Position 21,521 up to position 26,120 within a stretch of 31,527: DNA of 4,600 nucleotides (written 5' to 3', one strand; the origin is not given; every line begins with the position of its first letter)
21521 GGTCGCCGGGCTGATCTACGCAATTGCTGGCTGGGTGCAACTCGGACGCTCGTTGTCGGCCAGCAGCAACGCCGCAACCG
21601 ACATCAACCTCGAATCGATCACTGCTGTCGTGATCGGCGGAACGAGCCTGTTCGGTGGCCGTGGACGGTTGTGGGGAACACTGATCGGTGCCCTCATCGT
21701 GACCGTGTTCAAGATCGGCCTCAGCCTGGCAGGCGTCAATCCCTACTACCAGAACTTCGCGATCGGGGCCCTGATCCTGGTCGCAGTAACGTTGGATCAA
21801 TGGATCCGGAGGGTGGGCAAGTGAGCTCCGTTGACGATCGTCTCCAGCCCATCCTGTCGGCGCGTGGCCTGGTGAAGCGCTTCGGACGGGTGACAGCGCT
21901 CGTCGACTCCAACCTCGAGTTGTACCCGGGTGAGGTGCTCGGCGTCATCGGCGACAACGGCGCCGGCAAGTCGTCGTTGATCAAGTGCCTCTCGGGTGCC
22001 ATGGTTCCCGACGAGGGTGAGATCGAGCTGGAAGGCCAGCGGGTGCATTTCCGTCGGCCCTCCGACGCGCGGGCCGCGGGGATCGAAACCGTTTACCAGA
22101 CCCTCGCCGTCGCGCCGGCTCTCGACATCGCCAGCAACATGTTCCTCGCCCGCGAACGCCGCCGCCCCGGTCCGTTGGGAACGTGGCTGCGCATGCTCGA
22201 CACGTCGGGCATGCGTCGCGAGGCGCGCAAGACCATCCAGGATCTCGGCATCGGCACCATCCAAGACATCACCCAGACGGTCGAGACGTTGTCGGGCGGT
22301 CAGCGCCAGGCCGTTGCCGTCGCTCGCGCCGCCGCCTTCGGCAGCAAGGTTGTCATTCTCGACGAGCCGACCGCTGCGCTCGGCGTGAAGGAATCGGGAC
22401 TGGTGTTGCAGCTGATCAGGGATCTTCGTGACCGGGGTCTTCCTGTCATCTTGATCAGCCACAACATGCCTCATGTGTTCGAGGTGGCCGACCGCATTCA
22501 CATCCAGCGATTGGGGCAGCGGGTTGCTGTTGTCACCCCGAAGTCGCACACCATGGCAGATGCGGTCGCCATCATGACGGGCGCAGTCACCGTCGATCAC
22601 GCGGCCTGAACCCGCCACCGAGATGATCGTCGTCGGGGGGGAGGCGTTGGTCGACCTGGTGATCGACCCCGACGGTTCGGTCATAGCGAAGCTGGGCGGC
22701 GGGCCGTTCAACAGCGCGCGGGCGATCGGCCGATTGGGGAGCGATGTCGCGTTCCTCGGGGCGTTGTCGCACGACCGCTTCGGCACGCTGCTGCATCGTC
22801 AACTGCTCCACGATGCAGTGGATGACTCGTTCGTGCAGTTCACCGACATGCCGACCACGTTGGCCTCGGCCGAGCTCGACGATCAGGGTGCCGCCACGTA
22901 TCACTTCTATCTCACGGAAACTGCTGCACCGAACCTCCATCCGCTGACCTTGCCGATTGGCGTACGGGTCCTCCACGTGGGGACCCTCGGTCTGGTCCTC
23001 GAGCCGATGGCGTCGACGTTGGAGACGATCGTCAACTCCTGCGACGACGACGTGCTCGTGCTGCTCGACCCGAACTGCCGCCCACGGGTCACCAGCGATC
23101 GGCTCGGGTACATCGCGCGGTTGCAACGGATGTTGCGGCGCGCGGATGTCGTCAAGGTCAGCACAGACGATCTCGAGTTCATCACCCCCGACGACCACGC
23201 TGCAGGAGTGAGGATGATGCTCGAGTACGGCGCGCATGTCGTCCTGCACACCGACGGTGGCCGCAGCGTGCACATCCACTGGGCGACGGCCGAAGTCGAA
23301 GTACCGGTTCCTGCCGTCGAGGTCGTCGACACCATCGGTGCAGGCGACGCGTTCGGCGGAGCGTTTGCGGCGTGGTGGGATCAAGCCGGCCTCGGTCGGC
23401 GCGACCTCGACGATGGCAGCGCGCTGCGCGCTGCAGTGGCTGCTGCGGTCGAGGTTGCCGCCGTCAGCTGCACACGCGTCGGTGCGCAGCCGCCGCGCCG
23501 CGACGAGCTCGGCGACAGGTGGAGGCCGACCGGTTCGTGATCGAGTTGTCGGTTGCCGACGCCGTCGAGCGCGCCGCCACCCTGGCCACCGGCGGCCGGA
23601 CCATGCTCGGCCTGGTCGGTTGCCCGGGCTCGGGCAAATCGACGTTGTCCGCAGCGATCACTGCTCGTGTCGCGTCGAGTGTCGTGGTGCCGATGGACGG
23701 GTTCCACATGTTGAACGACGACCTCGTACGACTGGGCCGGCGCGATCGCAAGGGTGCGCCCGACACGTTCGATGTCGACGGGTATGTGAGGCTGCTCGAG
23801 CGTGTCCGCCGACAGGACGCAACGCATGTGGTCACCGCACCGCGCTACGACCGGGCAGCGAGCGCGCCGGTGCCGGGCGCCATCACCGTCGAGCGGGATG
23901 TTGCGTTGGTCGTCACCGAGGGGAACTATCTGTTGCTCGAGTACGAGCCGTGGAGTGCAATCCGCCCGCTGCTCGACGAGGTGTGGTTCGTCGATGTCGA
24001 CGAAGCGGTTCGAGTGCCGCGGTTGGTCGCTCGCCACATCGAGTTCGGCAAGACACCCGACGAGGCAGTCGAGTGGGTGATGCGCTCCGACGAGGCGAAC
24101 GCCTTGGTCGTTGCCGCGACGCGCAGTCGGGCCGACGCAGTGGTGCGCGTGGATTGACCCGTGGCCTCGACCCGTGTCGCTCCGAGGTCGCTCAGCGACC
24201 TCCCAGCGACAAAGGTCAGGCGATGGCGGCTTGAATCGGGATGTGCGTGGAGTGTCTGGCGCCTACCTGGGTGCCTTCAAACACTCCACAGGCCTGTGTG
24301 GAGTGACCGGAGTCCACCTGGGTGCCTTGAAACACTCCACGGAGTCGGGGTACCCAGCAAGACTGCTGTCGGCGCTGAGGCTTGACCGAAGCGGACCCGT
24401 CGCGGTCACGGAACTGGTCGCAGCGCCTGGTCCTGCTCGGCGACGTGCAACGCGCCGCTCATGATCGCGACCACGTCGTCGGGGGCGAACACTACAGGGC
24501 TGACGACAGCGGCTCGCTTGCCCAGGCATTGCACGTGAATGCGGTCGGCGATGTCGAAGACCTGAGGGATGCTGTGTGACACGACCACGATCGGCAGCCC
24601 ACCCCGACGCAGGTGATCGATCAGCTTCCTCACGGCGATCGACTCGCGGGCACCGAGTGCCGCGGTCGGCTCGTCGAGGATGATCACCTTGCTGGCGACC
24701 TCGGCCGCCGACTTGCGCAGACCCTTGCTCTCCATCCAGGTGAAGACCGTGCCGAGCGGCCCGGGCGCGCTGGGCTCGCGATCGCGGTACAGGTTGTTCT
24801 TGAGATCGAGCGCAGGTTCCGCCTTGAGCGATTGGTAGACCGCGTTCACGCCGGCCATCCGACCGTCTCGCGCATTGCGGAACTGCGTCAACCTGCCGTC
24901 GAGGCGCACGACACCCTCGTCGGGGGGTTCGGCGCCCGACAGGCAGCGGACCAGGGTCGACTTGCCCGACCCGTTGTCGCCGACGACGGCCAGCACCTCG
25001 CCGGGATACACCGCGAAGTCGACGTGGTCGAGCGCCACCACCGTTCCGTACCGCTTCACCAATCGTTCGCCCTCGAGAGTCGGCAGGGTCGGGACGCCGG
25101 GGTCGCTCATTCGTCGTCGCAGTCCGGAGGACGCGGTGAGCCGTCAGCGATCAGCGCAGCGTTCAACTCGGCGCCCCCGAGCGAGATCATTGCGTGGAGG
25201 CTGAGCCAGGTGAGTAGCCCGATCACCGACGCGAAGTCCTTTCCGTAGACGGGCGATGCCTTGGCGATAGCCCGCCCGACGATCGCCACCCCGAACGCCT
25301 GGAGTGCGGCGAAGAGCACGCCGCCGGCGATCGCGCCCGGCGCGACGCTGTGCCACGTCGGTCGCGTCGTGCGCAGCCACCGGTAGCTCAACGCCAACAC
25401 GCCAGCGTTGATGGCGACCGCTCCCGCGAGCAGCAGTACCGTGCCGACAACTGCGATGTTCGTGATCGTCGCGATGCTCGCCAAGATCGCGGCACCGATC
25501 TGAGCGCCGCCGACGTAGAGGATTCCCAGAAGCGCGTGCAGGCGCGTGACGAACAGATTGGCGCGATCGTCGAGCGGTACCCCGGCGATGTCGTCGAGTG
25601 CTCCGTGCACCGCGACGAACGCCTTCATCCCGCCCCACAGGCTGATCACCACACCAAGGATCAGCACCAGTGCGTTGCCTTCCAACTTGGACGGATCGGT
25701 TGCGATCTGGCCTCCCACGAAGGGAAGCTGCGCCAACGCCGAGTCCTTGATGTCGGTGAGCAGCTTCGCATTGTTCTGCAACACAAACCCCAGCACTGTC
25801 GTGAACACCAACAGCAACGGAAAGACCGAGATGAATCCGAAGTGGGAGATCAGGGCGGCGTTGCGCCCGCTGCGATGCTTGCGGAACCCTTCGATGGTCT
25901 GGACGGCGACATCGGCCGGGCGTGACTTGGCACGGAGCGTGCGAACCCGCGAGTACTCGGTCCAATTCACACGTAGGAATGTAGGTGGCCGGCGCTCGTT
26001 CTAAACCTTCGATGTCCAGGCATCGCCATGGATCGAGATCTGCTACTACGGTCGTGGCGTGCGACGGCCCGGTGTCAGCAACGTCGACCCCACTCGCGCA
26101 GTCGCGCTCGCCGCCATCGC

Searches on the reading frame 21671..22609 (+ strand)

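Call 64: search_protein_families(library=pfam, proteins=[window:21671-22609:+], max_evalue=0.0001)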
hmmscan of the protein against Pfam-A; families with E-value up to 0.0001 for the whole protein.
window:21671-22609:+ (312 aa): 3 families
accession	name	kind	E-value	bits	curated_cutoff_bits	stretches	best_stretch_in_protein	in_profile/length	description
PF00005.33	ABC_tran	-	4.5e-30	105.5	25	1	79-235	3-137/137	ABC transporter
PF13304.12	AAA_21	-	2.3e-06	28.3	27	0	91-109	3-21/304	AAA domain, putative AbiEii toxin, Type IV TA system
PF02463.25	SMC_N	-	4.1e-06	26.8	40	0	90-274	27-207/220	RecF/RecN/SMC N terminal domain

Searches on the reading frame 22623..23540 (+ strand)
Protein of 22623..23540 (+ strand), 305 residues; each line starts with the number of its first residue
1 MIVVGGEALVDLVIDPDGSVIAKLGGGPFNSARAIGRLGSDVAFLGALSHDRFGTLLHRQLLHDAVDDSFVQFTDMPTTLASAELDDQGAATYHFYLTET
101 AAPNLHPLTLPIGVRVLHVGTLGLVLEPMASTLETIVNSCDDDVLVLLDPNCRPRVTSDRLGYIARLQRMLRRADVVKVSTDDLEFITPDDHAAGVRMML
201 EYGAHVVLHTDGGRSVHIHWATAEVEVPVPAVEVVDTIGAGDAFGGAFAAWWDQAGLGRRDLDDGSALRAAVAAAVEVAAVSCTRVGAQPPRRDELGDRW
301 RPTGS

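Call 5: search_protein_families(library=pfam, proteins=[window:22623-23540:+], max_evalue=0.01)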
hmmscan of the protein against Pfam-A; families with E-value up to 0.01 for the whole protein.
window:22623-23540:+ (305 aa): 1 family
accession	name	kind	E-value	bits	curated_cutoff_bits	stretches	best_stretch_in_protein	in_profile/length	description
PF00294.29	PfkB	-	3.7e-35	122.1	25.8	1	2-291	4-298/302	pfkB family carbohydrate kinase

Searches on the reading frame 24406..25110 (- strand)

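Call 5: search_protein_families(library=pfam, proteins=[window:24406-25110:-], max_evalue=0.01)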
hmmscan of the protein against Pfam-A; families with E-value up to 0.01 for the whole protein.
window:24406-25110:- (234 aa): 7 families
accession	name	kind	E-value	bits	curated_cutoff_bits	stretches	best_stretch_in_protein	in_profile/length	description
PF00005.33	ABC_tran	-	9.4e-17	62.3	25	1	27-130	1-96/137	ABC transporter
PF13304.12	AAA_21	-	2.1e-06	28.5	27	1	40-106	2-81/304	AAA domain, putative AbiEii toxin, Type IV TA system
PF13191.12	AAA_16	-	4.3e-05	24.5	32.6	1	38-176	25-136/167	AAA ATPase domain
PF13555.12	AAA_29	-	0.0015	18.7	27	1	32-54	17-39/61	P-loop containing region of AAA domain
PF13476.12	AAA_23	-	0.0023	19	27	1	31-58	16-40/201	AAA domain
PF13401.12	AAA_22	-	0.0043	17.8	27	1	39-149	7-94/130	AAA domain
PF02463.25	SMC_N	-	0.0088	15.9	40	0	39-56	26-43/220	RecF/RecN/SMC N terminal domain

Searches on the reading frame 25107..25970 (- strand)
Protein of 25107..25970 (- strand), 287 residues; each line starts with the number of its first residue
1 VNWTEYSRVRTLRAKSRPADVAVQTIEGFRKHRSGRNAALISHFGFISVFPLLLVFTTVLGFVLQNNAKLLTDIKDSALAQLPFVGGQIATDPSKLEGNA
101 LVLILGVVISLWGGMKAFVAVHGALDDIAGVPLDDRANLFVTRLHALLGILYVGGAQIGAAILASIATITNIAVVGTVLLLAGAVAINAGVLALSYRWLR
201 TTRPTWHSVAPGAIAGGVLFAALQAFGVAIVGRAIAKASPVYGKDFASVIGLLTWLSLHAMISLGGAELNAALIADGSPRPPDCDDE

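Call 64: search_protein_families(library=pfam, proteins=[window:25107-25970:-], max_evalue=0.0001)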
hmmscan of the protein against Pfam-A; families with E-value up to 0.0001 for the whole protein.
window:25107-25970:- (287 aa): 1 family
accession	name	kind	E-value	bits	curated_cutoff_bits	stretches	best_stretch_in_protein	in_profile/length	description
PF03631.20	Virul_fac_BrkB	-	1.6e-27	97.2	33.7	1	31-273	2-255/259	Virulence factor BrkB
